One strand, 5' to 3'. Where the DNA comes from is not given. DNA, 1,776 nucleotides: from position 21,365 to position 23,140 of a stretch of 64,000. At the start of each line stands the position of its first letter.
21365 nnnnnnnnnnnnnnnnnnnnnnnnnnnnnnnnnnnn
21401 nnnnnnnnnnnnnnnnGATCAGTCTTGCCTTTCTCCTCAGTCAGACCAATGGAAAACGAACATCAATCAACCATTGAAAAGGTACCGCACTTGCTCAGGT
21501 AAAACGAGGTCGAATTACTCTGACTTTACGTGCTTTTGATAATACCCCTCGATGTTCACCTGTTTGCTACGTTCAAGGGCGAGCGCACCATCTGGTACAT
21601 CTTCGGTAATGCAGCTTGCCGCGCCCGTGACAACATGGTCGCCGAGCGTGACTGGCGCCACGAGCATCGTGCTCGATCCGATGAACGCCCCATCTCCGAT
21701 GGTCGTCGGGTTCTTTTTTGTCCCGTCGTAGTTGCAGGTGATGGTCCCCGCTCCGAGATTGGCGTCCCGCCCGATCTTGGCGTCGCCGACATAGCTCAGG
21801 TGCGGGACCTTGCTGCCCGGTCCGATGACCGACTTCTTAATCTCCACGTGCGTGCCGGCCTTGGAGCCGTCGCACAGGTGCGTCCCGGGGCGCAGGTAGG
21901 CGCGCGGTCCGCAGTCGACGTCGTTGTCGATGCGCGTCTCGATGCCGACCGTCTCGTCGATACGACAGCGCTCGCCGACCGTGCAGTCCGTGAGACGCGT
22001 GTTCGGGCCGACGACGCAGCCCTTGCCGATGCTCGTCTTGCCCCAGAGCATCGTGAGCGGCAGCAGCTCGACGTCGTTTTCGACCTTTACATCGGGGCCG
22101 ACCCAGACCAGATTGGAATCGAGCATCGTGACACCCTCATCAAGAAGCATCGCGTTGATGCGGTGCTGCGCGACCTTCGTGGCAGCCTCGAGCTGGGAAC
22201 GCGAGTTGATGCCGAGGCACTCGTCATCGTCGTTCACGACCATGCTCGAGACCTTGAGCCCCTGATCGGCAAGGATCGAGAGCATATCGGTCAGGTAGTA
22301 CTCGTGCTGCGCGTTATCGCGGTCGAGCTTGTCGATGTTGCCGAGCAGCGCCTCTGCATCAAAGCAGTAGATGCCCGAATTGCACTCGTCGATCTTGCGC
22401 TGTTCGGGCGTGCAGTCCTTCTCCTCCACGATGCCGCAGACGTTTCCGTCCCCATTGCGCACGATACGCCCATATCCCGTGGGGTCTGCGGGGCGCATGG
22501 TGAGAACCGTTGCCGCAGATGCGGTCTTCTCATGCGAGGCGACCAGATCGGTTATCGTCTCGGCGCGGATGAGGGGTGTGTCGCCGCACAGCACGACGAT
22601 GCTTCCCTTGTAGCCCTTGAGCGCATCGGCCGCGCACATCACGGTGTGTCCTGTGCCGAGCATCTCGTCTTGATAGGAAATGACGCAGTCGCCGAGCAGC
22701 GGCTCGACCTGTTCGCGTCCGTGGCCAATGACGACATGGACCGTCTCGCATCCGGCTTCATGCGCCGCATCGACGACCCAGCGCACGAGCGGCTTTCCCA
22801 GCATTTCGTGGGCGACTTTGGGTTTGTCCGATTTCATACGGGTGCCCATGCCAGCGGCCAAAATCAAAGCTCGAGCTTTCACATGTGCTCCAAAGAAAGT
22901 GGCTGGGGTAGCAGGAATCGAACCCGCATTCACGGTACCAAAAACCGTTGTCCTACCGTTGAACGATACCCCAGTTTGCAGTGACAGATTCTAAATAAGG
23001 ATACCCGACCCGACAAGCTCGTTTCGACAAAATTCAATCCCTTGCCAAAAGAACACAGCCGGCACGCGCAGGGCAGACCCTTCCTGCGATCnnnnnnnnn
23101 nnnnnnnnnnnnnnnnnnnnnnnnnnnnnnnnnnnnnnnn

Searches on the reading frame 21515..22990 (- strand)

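Call 53: search_protein_families(library=pfam, proteins=[window:21515-22990:-], max_evalue=0.00001)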
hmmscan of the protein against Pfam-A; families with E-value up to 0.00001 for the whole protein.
window:21515-22990:- (491 aa): 6 families
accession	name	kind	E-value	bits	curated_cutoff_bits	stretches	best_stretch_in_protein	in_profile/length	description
PF00132.30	Hexapep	-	2.4e-20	71.7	27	0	428-461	1-34/36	Bacterial transferase hexapeptide (six repeats)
PF12804.13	NTP_transf_3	-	1.7e-19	71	27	1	41-164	1-122/160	MobA-like NTP transferase domain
PF00483.29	NTP_transferase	-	2.8e-18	66.8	21.2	1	41-253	2-222/245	Nucleotidyl transferase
PF01128.25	IspD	-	1.5e-12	48.2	27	1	41-164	3-129/221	2-C-methyl-D-erythritol 4-phosphate cytidylyltransferase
PF25084.1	LbH_EIF2B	-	1.5e-10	41.4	54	0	304-352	7-55/105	EIF2B subunit epsilon LbH domain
PF14602.12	Hexapep_2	-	2.9e-06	27.3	27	0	428-459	1-30/34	Hexapeptide repeat of succinyl-transferase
